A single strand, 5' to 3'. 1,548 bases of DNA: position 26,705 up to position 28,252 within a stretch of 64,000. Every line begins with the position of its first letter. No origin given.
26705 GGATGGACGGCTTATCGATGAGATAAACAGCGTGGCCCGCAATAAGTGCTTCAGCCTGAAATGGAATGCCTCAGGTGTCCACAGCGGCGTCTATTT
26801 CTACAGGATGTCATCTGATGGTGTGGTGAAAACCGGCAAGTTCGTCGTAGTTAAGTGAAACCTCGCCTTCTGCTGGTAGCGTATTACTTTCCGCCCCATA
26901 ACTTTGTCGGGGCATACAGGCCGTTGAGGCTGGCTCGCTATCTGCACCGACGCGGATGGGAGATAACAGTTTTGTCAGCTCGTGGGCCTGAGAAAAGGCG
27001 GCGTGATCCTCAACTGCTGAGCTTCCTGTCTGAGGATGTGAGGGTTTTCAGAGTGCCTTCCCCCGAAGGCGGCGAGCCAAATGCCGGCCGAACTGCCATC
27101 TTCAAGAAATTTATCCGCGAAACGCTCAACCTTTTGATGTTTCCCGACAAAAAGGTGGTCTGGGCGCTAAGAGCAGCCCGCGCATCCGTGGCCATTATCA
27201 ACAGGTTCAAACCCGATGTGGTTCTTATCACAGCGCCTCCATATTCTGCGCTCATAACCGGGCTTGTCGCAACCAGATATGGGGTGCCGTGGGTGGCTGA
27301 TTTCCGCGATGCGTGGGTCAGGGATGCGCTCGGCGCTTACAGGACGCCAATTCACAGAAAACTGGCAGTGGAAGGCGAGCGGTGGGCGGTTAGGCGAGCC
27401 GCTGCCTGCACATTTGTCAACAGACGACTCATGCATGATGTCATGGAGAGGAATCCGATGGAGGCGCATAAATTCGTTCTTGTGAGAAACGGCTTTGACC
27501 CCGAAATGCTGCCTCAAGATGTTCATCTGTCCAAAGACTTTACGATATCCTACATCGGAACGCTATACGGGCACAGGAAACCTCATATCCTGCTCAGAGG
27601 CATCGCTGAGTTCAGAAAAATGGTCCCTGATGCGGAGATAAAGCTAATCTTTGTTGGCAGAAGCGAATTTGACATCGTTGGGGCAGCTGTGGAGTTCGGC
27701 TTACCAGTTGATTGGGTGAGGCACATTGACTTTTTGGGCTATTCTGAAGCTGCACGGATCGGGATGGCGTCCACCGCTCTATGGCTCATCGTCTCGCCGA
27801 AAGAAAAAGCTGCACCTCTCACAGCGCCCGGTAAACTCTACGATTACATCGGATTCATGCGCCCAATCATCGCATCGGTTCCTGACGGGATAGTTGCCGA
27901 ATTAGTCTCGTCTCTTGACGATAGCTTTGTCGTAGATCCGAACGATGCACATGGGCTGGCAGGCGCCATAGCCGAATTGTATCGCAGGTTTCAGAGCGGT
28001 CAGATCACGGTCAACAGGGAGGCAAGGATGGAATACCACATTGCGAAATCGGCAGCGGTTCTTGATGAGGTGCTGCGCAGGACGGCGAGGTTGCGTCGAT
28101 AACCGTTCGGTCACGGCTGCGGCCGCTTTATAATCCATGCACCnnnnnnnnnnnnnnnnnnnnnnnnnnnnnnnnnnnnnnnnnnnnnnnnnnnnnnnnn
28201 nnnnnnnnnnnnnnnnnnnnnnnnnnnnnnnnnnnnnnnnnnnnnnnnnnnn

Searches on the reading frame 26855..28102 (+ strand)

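Call 10: search_protein_families(library=pfam, proteins=[window:26855-28102:+], max_evalue=0.001)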
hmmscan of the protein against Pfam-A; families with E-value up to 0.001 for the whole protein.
window:26855-28102:+ (415 aa): 4 families
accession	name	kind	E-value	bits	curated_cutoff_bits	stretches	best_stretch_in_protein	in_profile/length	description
PF13579.12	Glyco_trans_4_4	-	6.9e-17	62.7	29.7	1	24-213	8-158/158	Glycosyl transferase 4-like domain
PF13439.12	Glyco_transf_4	-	1.9e-13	51.2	28.5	1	25-217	10-169/170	Glycosyltransferase Family 4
PF13692.12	Glyco_trans_1_4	-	8e-08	33.1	27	1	230-377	3-141/142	Glycosyl transferases group 1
PF00534.26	Glycos_transf_1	-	0.00042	20.3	26.4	1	225-376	12-156/172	Glycosyl transferases group 1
